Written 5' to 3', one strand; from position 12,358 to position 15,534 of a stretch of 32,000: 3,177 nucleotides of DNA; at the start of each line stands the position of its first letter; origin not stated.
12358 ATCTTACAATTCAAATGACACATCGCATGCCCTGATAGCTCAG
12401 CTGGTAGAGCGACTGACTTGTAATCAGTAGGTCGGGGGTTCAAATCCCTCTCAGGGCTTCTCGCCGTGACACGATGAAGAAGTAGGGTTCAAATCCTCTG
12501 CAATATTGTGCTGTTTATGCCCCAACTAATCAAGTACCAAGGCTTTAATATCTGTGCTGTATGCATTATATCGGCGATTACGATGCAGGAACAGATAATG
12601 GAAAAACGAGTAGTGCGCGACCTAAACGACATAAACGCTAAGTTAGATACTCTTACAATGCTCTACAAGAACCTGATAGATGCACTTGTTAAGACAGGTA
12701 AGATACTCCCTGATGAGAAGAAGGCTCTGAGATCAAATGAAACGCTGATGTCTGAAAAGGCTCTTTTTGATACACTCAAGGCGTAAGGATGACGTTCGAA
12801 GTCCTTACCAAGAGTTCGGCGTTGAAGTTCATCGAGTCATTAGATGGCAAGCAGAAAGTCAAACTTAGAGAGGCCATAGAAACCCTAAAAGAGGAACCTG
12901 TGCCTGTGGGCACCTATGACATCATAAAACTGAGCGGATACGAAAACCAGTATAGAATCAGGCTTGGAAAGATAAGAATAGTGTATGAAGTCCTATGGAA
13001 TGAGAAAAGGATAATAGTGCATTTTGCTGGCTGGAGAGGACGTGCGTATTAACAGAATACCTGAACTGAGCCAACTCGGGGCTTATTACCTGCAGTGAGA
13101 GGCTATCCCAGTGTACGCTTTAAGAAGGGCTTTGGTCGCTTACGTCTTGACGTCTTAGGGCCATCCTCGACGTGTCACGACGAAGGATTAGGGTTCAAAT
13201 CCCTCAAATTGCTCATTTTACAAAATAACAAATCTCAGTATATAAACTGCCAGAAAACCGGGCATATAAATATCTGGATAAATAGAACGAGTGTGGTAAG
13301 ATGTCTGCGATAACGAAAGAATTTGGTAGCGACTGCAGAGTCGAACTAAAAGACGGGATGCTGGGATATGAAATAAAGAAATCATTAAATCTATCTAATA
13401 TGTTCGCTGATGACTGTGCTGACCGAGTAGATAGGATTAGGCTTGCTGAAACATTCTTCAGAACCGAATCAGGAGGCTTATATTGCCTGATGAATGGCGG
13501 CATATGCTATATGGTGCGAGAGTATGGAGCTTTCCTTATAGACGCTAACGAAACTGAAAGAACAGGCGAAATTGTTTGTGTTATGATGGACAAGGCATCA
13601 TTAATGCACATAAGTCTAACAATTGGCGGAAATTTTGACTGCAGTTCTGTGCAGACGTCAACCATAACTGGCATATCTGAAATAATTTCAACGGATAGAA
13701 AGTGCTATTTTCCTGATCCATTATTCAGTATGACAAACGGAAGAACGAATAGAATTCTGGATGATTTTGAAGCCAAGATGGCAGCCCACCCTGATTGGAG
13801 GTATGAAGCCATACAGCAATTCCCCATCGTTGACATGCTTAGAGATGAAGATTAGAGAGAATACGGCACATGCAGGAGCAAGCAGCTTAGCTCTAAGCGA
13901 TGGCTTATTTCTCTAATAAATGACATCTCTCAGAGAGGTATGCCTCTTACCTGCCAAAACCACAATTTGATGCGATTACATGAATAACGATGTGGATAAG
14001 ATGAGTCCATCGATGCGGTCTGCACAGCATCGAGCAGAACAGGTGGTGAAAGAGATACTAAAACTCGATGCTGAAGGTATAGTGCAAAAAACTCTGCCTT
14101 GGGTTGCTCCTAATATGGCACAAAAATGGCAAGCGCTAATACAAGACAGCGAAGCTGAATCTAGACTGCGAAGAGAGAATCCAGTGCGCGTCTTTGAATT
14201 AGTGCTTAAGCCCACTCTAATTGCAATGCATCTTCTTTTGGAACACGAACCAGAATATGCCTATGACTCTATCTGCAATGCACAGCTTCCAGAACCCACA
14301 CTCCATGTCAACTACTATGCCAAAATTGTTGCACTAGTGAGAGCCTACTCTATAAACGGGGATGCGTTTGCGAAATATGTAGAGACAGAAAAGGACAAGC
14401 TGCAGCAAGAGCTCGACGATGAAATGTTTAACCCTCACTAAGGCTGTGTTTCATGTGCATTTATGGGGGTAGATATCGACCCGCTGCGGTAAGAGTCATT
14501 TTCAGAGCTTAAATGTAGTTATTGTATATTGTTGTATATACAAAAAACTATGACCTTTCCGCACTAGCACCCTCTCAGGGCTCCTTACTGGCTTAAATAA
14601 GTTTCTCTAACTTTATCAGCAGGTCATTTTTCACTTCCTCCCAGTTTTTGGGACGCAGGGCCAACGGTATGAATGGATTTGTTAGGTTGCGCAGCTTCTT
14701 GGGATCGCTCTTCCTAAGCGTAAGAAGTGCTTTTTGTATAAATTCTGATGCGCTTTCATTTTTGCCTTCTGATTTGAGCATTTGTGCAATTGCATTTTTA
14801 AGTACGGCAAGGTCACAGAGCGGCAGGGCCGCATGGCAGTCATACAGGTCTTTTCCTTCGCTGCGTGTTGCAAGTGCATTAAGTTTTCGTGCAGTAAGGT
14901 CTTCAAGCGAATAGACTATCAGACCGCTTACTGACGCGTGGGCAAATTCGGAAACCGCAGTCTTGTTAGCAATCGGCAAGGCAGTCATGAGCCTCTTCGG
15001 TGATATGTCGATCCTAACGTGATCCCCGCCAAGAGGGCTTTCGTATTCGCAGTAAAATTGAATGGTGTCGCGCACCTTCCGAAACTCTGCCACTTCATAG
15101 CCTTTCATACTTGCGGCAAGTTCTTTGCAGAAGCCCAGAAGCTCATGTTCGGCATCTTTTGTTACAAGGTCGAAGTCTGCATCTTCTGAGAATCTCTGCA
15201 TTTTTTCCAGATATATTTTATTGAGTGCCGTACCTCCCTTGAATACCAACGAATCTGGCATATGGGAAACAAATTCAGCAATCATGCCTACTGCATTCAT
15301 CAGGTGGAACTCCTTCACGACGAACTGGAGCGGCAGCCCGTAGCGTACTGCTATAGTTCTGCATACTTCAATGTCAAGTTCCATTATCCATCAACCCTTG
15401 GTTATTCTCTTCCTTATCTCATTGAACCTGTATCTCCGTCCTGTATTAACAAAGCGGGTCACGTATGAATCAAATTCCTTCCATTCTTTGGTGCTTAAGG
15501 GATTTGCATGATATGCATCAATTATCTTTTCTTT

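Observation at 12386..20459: An 8-kb island at tRNA-Thr, divided into cassettes by direct copies of the tRNA 3' end, with no integrase in sight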

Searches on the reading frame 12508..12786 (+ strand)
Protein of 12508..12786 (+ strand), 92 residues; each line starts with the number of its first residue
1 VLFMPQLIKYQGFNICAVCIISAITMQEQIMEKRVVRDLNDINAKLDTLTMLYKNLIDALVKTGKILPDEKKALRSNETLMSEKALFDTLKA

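Call 7: search_protein_families(library=pfam, proteins=[window:12508-12786:+], max_evalue=0.01)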
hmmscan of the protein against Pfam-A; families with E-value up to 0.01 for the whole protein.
window:12508-12786:+ (92 aa): 1 family
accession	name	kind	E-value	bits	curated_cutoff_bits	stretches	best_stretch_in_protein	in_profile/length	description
PF11362.14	DUF3161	-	9.8e-05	22.9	25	1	39-75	19-55/83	Protein of unknown function (DUF3161)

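Call 82: search_protein_families(library=padloc, proteins=[window:12508-12786:+], max_evalue=0.01)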
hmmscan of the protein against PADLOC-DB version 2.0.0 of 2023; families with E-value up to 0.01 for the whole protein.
window:12508-12786:+ (92 aa): 1 family
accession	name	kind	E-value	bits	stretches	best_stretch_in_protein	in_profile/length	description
PDLC03967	TmtA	-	0.00087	15.7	1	21-91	469-545/1063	-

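Call 86: search_protein_families(library=phrogs, proteins=[window:12508-12786:+], max_evalue=0.01)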
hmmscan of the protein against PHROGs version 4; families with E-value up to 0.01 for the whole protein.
window:12508-12786:+ (92 aa): 0 families

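Call 87: search_protein_families(library=ncbifam, proteins=[window:12508-12786:+], max_evalue=0.01)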
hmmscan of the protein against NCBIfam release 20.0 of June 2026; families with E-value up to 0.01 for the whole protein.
window:12508-12786:+ (92 aa): 0 families

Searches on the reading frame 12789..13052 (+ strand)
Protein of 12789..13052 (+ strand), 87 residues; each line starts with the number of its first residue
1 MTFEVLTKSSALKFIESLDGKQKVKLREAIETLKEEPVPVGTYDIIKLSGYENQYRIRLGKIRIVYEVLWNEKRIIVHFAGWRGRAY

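Call 7: search_protein_families(library=pfam, proteins=[window:12789-13052:+], max_evalue=0.01)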
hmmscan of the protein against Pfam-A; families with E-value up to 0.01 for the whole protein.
window:12789-13052:+ (87 aa): 1 family
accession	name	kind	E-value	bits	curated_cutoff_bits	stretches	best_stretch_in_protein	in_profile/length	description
PF05016.21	ParE_toxin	-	7.2e-06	26.9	23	1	21-78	27-81/89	ParE toxin of type II toxin-antitoxin system, parDE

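Call 74: list_cluster_members(proteins=[window:12789-13052:+, window:13301-13855:+, window:13980-14441:+, window:14593-15384:-, window:15391-15993:-, window:16219-17127:-, window:17239-17712:-, window:19417-20319:-, window:20531-21640:-, window:18438-18884:+])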
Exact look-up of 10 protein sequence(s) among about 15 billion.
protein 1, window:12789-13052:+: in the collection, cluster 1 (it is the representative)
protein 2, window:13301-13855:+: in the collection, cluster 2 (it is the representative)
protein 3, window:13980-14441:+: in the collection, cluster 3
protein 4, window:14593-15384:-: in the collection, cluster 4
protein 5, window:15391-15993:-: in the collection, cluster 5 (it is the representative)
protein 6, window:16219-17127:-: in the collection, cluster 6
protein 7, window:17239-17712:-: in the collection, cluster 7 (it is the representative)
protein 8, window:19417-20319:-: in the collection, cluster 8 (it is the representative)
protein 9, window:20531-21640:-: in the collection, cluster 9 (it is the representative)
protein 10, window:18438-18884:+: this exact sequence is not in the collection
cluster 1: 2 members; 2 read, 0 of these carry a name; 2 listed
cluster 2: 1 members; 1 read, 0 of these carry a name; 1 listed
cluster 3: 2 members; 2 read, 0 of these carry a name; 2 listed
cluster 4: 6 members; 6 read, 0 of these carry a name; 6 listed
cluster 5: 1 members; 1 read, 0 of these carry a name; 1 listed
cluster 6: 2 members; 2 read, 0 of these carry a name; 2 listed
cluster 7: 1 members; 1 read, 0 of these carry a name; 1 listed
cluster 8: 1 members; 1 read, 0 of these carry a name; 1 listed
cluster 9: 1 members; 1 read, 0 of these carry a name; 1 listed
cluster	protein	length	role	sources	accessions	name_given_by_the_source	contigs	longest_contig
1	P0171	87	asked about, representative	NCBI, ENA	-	-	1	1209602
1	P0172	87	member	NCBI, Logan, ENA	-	-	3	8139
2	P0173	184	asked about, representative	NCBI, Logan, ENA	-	-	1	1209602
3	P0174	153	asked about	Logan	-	-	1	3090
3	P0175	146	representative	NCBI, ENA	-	-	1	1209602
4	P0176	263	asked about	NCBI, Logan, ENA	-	-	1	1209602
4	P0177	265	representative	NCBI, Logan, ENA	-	-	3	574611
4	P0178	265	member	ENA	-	-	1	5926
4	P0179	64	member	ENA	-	-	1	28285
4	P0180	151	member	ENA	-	-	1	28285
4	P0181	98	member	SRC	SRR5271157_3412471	-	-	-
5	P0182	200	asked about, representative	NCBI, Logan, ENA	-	-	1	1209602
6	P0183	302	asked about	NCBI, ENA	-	-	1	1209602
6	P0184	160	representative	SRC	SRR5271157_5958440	-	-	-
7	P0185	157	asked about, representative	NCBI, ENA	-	-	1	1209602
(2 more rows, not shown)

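Call 75: find_encoding_contigs(protein=P0177, flank=10000, max_places=4)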
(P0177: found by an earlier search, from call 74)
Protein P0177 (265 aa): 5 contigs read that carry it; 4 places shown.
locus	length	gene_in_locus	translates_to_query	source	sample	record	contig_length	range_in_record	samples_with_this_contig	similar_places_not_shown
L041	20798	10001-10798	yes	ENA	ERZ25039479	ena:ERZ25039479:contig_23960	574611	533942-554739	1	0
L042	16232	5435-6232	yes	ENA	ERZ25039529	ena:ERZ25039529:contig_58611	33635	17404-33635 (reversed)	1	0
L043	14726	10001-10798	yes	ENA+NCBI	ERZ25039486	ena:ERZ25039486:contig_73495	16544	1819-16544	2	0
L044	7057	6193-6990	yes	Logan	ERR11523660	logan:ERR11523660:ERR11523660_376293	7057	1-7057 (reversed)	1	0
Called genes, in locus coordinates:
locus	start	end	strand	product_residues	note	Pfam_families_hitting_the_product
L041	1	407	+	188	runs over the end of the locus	-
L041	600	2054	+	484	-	PF00682:HMGL-like, PF22617:HCS_D2, PF08502:LeuA_dimer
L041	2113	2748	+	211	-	PF00702:Hydrolase, PF12710:HAD, PF13419:HAD_2, PF13242:Hydrolase_like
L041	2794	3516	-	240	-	PF01061:ABC2_membrane (weak)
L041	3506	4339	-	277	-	PF13175:AAA_15 (faint), PF00005:ABC_tran, PF02463:SMC_N (faint), PF13304:AAA_21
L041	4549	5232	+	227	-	PF00535:Glycos_transf_2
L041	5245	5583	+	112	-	-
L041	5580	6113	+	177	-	-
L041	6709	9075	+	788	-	PF00133:tRNA-synt_1, PF01406:tRNA-synt_1e (faint), PF09334:tRNA-synt_1g, PF08264:Anticodon_1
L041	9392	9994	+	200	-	-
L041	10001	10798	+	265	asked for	PF08843:AbiEii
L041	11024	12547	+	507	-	PF00324:AA_permease, PF13520:AA_permease_2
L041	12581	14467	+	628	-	PF00282:Pyridoxal_deC, PF21391:tyr_de_CO2_C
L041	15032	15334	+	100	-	-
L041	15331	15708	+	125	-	-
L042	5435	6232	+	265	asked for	PF08843:AbiEii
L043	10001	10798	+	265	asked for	PF08843:AbiEii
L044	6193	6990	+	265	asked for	PF08843:AbiEii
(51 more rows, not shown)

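Call 76: find_encoding_contigs(protein=P0172, flank=10000, max_places=4)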
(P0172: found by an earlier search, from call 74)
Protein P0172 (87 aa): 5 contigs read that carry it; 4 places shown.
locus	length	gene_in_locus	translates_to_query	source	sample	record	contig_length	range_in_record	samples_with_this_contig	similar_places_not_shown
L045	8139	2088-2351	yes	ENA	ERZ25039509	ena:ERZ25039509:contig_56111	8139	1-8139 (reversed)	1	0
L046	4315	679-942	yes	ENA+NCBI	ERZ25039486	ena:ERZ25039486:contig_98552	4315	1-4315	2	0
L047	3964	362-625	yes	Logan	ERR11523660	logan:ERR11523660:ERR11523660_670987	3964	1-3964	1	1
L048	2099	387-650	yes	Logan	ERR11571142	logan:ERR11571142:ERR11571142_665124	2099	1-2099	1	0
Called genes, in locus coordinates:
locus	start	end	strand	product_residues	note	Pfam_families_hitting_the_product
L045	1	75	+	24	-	?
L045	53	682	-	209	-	PF08843:AbiEii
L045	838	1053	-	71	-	-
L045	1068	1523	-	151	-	-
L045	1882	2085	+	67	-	-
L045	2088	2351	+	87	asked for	-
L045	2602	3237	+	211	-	-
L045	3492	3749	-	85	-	PF05016:ParE_toxin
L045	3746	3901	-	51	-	-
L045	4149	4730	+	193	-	-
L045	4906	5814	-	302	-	-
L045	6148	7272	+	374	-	PF00682:HMGL-like, PF22617:HCS_D2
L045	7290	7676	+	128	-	PF08502:LeuA_dimer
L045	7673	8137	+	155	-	?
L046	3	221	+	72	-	?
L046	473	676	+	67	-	-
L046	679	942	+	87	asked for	-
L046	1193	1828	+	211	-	-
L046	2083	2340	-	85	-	PF05016:ParE_toxin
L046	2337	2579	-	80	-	PF24434:DUF7557 (weak)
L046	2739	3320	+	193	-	-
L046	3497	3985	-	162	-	-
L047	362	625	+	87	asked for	-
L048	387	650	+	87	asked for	-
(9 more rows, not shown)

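Call 82: search_protein_families(library=padloc, proteins=[window:12789-13052:+], max_evalue=0.01)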
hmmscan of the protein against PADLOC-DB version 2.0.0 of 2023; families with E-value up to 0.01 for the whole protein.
window:12789-13052:+ (87 aa): 0 families

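Call 86: search_protein_families(library=phrogs, proteins=[L046:1193-1828:+, L046:2739-3320:+], max_evalue=0.01)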
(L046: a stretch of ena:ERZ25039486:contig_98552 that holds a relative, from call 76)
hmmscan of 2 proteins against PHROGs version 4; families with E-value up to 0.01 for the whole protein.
L046:1193-1828:+ (211 aa): 0 families

L046:2739-3320:+ (193 aa): 0 families

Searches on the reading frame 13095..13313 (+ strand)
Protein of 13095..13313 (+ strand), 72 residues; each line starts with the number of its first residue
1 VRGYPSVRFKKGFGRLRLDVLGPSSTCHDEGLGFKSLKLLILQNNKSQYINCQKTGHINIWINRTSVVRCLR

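Call 10: search_protein_families(library=pfam, proteins=[window:13095-13313:+], max_evalue=0.1)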
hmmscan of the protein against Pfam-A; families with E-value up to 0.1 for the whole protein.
window:13095-13313:+ (72 aa): 0 families

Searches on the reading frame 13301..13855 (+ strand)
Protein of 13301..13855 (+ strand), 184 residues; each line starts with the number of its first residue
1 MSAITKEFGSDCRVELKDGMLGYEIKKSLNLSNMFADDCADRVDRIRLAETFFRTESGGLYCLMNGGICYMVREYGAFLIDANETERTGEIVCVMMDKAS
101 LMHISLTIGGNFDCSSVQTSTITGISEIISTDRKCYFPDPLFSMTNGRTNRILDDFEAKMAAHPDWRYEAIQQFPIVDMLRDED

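Call 7: search_protein_families(library=pfam, proteins=[window:13301-13855:+], max_evalue=0.01)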
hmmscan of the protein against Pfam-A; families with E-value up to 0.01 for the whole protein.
window:13301-13855:+ (184 aa): 0 families

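Call 82: search_protein_families(library=padloc, proteins=[window:13301-13855:+], max_evalue=0.01)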
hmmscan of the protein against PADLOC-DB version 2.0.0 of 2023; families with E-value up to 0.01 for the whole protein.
window:13301-13855:+ (184 aa): 0 families

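Call 86: search_protein_families(library=phrogs, proteins=[window:13301-13855:+, L046:1193-1828:+, L046:2739-3320:+], max_evalue=0.01)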
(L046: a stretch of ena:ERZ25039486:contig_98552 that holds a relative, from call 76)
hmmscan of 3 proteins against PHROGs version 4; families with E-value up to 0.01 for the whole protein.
window:13301-13855:+ (184 aa): 0 families

L046:1193-1828:+ (211 aa): 0 families

L046:2739-3320:+ (193 aa): 0 families

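Call 87: search_protein_families(library=ncbifam, proteins=[window:13301-13855:+], max_evalue=0.01)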
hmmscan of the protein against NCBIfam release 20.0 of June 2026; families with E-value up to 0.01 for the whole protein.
window:13301-13855:+ (184 aa): 0 families

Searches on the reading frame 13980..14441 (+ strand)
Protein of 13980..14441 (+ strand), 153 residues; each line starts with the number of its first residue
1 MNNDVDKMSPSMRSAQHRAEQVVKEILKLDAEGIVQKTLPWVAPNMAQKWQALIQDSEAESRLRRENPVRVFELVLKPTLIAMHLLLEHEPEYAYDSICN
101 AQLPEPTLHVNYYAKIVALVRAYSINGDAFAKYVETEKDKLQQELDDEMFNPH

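Call 7: search_protein_families(library=pfam, proteins=[window:13980-14441:+], max_evalue=0.01)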
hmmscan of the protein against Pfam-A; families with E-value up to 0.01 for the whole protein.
window:13980-14441:+ (153 aa): 0 families

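Call 82: search_protein_families(library=padloc, proteins=[window:13980-14441:+], max_evalue=0.01)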
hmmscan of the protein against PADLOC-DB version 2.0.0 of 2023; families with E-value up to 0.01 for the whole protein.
window:13980-14441:+ (153 aa): 0 families

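Call 86: search_protein_families(library=phrogs, proteins=[window:13980-14441:+, L046:1193-1828:+, L046:2739-3320:+], max_evalue=0.01)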
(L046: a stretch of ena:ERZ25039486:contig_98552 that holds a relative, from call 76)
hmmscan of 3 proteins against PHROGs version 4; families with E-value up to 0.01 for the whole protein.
window:13980-14441:+ (153 aa): 0 families

L046:1193-1828:+ (211 aa): 0 families

L046:2739-3320:+ (193 aa): 0 families

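Call 87: search_protein_families(library=ncbifam, proteins=[window:13980-14441:+], max_evalue=0.01)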
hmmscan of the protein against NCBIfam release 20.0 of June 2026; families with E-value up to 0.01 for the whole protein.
window:13980-14441:+ (153 aa): 0 families

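Call 89: find_encoding_contigs(protein=window:13980-14441:+, flank=10000, max_places=4)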
Protein window:13980-14441:+ (153 aa): 1 contig read that carries it; 1 place shown.
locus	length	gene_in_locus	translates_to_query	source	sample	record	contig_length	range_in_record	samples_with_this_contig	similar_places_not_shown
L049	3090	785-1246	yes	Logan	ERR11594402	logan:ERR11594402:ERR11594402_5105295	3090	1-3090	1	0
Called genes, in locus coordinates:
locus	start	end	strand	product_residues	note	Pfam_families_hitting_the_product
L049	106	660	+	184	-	-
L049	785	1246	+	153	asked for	-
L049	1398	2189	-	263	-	PF08843:AbiEii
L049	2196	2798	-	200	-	-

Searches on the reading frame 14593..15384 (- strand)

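Call 7: search_protein_families(library=pfam, proteins=[window:14593-15384:-], max_evalue=0.01)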
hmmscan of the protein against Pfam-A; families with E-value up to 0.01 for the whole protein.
window:14593-15384:- (263 aa): 1 family
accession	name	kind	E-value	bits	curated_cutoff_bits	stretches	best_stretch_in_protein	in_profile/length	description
PF08843.17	AbiEii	-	2.5e-23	83.7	22.5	1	43-228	12-192/238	Nucleotidyl transferase AbiEii toxin, Type IV TA system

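Call 82: search_protein_families(library=padloc, proteins=[window:14593-15384:-], max_evalue=0.01)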
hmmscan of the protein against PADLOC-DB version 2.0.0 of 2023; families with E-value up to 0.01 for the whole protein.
window:14593-15384:- (263 aa): 27 families (the best 25 are shown)
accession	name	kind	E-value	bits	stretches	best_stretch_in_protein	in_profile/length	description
PDLC02304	AbiEii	-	3e-25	87.7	1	10-237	9-240/260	AbiEii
PDLC02294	AbiEii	-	1.2e-20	72.4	1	42-219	41-220/260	AbiEii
PDLC02305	AbiEii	-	2.1e-18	64.6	1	9-199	9-205/306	AbiEii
PDLC02307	AbiEii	-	5.8e-18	63.5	1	34-184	11-142/219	AbiEii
PDLC02323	AbiEii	-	2.7e-15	54.6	1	37-221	31-217/248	AbiEii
PDLC02328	AbiEii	-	5.4e-15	53.8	1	34-183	3-138/203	AbiEii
PDLC02292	AbiEii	-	4.7e-14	50.8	1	8-118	14-117/283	AbiEii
PDLC02293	AbiEii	-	2e-13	48.5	2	44-98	40-92/270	AbiEii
PDLC02318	AbiEii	-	7e-13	46.6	1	44-183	40-180/280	AbiEii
PDLC02303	AbiEii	-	2.1e-12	45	1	9-209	7-201/249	AbiEii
PDLC02317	AbiEii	-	5.5e-12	43.3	1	11-183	10-199/396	AbiEii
PDLC02297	AbiEii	-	2e-11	41.8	1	2-81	2-79/307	AbiEii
PDLC02289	AbiEii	-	4.6e-10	37.5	1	6-79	16-85/309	AbiEii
PDLC02313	AbiEii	-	9.3e-10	36.4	1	21-187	21-189/254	AbiEii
PDLC02324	AbiEii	-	4.1e-09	34.5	1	42-232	23-194/231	AbiEii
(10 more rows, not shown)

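Call 86: search_protein_families(library=phrogs, proteins=[L046:1193-1828:+, L046:2739-3320:+], max_evalue=0.01)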
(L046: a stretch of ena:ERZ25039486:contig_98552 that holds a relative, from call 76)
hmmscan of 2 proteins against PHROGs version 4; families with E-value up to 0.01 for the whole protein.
L046:1193-1828:+ (211 aa): 0 families

L046:2739-3320:+ (193 aa): 0 families
